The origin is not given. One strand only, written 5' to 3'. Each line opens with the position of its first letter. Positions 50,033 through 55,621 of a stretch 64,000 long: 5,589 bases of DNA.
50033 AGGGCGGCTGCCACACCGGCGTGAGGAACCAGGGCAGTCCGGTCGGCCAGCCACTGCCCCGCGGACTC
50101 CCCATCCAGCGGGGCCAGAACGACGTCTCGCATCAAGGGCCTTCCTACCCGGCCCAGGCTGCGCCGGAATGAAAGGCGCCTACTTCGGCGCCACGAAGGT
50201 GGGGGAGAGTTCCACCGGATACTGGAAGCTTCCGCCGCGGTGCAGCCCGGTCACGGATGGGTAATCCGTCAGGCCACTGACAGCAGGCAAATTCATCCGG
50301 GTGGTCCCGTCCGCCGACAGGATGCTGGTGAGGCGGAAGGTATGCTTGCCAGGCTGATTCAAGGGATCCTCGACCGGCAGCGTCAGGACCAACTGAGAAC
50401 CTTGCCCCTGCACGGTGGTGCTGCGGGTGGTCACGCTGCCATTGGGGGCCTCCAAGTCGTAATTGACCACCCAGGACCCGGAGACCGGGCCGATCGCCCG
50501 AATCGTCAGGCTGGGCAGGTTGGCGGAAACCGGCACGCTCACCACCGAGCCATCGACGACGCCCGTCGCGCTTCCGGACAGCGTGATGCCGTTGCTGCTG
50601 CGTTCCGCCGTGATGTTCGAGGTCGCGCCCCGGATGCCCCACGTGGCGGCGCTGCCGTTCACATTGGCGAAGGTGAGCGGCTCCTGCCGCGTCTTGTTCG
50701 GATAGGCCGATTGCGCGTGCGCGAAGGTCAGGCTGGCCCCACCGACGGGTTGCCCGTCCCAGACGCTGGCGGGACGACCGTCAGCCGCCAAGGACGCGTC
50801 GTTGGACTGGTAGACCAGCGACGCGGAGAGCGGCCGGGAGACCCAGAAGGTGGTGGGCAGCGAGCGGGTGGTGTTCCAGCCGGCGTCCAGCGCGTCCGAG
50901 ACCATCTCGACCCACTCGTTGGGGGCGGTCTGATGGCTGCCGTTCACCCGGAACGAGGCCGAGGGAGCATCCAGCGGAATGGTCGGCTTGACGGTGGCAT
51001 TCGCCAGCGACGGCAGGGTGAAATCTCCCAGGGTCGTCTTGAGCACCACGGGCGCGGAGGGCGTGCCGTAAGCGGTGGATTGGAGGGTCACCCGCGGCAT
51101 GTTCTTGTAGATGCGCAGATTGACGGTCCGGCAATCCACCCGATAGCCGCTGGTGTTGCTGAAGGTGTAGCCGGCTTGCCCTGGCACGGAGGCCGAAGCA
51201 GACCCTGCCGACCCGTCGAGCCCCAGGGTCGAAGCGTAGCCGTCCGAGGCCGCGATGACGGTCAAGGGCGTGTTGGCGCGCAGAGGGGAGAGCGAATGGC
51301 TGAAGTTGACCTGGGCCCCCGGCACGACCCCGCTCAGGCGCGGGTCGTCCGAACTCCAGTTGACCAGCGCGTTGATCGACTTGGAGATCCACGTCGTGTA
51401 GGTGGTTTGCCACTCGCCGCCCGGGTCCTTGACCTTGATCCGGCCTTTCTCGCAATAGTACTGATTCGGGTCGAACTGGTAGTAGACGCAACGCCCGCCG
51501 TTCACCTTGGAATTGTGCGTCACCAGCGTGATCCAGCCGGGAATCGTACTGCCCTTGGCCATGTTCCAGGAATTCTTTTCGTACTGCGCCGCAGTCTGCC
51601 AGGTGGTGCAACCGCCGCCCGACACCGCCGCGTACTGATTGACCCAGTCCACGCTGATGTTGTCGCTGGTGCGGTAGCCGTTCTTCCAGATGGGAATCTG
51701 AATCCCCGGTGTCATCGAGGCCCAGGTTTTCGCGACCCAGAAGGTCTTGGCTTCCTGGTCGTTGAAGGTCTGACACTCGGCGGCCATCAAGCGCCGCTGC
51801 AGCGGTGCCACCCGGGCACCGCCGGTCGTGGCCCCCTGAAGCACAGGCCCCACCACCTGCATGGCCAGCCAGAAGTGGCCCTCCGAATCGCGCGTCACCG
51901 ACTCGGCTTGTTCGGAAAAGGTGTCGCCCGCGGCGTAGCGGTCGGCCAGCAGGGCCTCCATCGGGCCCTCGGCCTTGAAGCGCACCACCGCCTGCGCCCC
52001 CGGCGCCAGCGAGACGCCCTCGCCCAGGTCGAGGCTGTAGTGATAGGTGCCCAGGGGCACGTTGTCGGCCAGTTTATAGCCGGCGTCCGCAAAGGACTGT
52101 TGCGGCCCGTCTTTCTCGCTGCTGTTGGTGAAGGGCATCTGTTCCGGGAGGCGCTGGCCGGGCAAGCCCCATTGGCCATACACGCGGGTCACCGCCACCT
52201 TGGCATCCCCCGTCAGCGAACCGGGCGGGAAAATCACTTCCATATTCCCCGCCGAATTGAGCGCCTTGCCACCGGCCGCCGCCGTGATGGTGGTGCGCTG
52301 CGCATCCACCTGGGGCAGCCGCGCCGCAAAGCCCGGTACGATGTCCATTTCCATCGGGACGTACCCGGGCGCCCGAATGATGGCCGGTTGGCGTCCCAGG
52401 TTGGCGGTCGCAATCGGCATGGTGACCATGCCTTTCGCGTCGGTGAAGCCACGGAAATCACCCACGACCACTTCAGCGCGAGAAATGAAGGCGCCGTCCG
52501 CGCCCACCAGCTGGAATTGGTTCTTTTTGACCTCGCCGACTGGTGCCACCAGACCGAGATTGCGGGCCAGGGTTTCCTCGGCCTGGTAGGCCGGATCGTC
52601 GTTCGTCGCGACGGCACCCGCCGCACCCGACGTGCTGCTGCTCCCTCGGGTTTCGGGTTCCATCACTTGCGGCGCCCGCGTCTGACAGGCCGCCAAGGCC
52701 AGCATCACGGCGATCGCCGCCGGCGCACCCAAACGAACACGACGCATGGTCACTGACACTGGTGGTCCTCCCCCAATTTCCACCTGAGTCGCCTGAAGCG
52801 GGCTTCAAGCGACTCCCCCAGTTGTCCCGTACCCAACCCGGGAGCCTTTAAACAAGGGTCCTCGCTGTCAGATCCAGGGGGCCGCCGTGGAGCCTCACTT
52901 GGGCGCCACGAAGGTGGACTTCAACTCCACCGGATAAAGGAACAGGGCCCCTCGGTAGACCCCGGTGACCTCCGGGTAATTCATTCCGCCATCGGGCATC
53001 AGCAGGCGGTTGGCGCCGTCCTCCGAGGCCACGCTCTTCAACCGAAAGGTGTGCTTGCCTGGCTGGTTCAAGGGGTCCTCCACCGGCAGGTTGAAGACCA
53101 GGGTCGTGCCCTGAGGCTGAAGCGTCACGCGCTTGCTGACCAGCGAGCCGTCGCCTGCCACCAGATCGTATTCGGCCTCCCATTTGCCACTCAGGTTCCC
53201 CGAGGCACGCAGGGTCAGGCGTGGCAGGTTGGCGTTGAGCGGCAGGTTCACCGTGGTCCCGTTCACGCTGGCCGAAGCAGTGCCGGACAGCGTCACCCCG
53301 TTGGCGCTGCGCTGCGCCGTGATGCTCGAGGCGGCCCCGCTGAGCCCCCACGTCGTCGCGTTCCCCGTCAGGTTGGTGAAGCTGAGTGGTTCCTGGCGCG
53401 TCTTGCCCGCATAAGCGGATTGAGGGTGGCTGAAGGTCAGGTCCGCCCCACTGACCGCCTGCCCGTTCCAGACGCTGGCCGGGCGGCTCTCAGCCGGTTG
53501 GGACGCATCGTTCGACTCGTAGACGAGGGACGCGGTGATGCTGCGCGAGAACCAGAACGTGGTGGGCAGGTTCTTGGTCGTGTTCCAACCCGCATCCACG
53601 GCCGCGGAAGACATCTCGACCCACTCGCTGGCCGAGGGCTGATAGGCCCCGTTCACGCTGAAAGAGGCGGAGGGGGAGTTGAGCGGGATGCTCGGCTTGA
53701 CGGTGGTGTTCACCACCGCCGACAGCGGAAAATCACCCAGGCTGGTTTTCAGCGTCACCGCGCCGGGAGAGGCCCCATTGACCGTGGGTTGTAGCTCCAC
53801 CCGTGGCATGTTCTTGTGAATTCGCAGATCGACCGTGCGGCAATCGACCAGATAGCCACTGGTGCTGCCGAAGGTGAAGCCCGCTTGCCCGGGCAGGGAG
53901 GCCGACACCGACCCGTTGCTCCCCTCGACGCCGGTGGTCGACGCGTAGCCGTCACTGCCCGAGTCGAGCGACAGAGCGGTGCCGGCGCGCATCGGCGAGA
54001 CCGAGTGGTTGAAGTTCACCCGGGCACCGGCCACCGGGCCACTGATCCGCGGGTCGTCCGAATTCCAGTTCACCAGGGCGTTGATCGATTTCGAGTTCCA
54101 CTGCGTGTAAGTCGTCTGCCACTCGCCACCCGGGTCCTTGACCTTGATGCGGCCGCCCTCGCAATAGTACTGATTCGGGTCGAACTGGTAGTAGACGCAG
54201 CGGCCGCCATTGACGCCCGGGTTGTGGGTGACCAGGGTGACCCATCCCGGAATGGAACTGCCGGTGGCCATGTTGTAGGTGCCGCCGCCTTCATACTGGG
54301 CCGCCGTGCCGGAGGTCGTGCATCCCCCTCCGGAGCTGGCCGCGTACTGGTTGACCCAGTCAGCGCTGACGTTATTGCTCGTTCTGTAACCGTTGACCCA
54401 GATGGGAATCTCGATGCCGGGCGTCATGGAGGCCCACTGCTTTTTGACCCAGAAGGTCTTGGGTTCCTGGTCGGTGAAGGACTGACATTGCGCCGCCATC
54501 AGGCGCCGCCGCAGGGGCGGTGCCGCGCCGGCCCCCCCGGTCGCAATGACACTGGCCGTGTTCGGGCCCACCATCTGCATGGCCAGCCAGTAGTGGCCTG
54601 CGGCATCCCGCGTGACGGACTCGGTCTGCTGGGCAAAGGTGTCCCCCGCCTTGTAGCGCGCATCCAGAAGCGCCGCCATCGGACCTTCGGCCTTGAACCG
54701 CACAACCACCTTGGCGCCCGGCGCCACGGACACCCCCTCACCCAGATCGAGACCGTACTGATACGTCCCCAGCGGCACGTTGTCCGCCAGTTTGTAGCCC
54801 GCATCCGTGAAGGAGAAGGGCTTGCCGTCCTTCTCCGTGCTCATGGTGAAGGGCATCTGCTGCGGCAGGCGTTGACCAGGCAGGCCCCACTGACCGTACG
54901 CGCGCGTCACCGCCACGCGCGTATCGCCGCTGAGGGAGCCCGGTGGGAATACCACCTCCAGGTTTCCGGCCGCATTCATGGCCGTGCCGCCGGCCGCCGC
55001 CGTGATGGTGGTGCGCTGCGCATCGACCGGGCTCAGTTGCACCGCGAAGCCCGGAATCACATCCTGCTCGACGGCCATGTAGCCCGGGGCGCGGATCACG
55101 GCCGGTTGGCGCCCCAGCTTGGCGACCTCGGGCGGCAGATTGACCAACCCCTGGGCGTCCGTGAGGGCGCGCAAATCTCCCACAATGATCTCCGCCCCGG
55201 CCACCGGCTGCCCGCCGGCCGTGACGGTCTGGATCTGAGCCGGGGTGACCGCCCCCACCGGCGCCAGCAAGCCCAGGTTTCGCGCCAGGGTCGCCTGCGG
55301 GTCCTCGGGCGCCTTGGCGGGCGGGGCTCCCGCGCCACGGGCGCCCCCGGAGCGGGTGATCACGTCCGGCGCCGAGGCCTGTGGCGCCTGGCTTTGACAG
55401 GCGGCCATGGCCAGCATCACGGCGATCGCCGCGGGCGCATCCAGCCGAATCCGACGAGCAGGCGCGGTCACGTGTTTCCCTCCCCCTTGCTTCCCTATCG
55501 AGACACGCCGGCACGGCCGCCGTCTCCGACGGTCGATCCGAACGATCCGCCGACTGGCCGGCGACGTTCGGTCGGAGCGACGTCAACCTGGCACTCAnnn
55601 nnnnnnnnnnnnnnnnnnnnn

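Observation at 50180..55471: Tandem pair of paralogous lipoproteins of about 860 aa with composition atypical for the genome and no recognisable domains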

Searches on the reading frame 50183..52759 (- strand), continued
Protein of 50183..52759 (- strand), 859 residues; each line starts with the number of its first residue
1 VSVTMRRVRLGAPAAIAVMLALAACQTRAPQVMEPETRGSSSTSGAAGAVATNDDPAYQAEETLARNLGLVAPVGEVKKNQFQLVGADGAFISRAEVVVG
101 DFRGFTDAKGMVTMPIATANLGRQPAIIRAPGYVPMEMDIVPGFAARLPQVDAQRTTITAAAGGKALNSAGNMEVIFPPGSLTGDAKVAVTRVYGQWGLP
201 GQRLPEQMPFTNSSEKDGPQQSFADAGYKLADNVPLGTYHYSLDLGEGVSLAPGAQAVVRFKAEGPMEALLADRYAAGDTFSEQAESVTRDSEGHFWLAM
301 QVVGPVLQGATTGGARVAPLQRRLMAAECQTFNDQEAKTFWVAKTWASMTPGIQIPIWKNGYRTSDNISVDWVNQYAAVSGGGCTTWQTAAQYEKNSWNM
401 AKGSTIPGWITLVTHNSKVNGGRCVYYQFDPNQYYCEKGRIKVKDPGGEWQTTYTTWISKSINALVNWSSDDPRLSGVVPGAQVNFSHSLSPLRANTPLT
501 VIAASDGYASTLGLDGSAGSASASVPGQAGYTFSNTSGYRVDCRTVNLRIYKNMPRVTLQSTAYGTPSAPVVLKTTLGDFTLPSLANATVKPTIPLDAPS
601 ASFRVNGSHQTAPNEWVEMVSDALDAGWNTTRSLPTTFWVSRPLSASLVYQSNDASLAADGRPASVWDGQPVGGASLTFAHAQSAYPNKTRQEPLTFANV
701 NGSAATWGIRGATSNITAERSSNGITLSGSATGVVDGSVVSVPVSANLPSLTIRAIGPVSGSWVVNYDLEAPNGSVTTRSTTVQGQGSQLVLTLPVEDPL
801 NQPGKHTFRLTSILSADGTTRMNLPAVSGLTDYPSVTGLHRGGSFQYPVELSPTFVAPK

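Call 71: find_homologous_proteins(query=L005:11992-13254:+, max_evalue=1e-20)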
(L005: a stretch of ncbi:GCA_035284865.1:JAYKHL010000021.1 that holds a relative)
Query L005:11992-13254:+ (421 aa): 5336 proteins with E <= 1e-20 among 8000 candidates; the best 120 are listed.
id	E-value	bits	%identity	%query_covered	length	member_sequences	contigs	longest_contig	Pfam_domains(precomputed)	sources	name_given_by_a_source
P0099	4.6e-268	907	100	100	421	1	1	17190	PF01436.28,PF25021.2,PF08450.19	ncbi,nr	ncbi:MAG: hypothetical protein VKQ33_01430 [Candidatus Sericytochromatia bacterium]|nr:hypothetical 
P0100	1.2e-211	722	88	89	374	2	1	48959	PF01436.28,PF25021.2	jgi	jgi:hypothetical protein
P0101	1.9e-192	658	82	88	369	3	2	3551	PF01436.28,PF25021.2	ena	-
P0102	2.2e-163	563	67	93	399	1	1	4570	PF01436.28,PF25021.2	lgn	-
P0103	3.4e-158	545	65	98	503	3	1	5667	PF01436.28,PF25021.2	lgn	-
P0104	9.6e-139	481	37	86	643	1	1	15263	PF01731.27,PF01436.28,PF08450.19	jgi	jgi:sugar lactone lactonase YvrE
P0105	5.5e-133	462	35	87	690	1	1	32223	PF07494.18,PF06977.18,PF23500.2,PF22807.3,PF02393.22,PF24684.2,PF01436.28,PF08450.19,PF13449.13,PF20067.6,PF25021.2,PF06739.18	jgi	jgi:sugar lactone lactonase YvrE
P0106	3.8e-123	430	36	86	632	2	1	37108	PF07494.18,PF06977.18,PF01731.27,PF02393.22,PF24684.2,PF01436.28,PF08450.19,PF05787.20,PF13449.13,PF20067.6,PF25021.2,PF06739.18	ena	-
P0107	1.4e-120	422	37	86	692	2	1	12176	PF07494.18,PF06977.18,PF13449.13,PF20067.6,PF02393.22,PF24684.2,PF01436.28,PF25021.2,PF06739.18,PF21456.3,PF08450.19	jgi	jgi:sugar lactone lactonase YvrE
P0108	4.8e-119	417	38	85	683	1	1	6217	PF06977.18,PF01731.27,PF23500.2,PF22807.3,PF24684.2,PF01436.28,PF08450.19,PF05787.20,PF13449.13,PF20067.6,PF25021.2,PF06739.18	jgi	jgi:sugar lactone lactonase YvrE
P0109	7.4e-119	416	38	86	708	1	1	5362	PF01731.27,PF02393.22,PF24684.2,PF01436.28,PF25021.2,PF06739.18,PF08450.19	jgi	-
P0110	1.2e-118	415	52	97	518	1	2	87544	PF01731.27,PF01436.28,PF25021.2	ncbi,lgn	-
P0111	1.6e-115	405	36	88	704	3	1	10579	PF06977.18,PF01731.27,PF13449.13,PF22807.3,PF02393.22,PF24684.2,PF01436.28,PF25021.2,PF06739.18,PF08450.19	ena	-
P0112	4.4e-113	397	37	86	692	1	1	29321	PF01731.27,PF13449.13,PF02393.22,PF24684.2,PF01436.28,PF25021.2,PF06739.18,PF08450.19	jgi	jgi:hypothetical protein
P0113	4.8e-113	397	36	86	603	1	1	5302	PF19917.5,PF07494.18,PF06977.18,PF01731.27,PF13449.13,PF02393.22,PF24684.2,PF01436.28,PF25021.2,PF06739.18,PF08450.19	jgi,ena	-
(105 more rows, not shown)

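Call 73: search_protein_families(library=padloc, proteins=[window:50183-52759:-], max_evalue=0.01)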
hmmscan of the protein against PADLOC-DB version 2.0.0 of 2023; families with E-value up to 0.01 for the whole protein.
window:50183-52759:- (859 aa): 0 families

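Call 74: search_protein_families(library=phrogs, proteins=[window:50183-52759:-], max_evalue=0.01)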
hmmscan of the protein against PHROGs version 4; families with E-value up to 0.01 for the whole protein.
window:50183-52759:- (859 aa): 0 families
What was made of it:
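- Tried and rejected: PADLOC and PHROGs give no hits (calls 73, 74).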

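Call 77: find_related_loci(query=A1, collection=metagenome_contigs, flank=5000)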
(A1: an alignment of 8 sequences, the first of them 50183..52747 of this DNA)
Query A1 (855 aa) in metagenome_contigs; peptide patterns used: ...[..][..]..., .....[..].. (x = any residue, [..] = any of these).
116 stretches matched a pattern; 1 encode a relative of the query (tblastn E <= 1e-3); 1 distinct loci.
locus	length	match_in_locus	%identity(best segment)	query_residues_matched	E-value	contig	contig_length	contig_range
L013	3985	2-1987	51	194-855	0e+0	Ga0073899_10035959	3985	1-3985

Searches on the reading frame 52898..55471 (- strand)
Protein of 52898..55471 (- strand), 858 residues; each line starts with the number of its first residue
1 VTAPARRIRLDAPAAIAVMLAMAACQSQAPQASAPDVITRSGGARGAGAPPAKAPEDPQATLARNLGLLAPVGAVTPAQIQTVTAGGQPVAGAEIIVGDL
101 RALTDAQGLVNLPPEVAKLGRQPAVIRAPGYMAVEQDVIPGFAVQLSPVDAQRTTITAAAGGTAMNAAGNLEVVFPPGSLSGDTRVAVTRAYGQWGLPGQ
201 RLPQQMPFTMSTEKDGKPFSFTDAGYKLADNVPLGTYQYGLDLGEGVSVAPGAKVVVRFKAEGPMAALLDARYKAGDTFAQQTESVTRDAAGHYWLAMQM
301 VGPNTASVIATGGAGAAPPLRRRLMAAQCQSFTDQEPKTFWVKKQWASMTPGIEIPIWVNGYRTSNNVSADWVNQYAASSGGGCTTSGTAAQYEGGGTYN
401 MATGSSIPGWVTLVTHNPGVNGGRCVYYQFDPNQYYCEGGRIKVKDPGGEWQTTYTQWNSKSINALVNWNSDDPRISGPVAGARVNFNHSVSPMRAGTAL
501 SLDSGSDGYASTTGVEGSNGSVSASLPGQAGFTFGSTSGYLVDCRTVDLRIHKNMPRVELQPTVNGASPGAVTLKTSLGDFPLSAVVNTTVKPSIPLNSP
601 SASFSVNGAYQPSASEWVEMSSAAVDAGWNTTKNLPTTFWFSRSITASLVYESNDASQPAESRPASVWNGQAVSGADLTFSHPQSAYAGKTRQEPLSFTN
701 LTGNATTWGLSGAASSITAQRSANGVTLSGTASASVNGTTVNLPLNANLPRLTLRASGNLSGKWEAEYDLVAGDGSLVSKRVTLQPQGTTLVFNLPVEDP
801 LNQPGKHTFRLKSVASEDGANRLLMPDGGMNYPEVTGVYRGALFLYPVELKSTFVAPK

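Call 7: search_protein_families(library=pfam, proteins=[window:52898-55471:-], max_evalue=1)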
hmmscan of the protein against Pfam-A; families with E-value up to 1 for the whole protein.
window:52898-55471:- (858 aa): 1 family
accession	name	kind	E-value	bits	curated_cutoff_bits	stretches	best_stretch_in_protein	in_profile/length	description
PF13620.12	CarboxypepD_reg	-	0.0084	16.9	32.3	1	85-137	9-65/82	Carboxypeptidase regulatory-like domain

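Call 8: search_protein_families(library=ncbifam, proteins=[window:52898-55471:-], max_evalue=1)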
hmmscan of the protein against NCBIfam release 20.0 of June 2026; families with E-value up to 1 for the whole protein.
window:52898-55471:- (858 aa): 0 families

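Call 73: search_protein_families(library=padloc, proteins=[window:52898-55471:-], max_evalue=0.01)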
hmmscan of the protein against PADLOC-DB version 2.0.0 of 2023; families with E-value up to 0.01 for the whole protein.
window:52898-55471:- (858 aa): 0 families

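Call 74: search_protein_families(library=phrogs, proteins=[window:52898-55471:-], max_evalue=0.01)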
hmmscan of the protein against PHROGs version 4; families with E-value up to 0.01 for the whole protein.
window:52898-55471:- (858 aa): 0 families
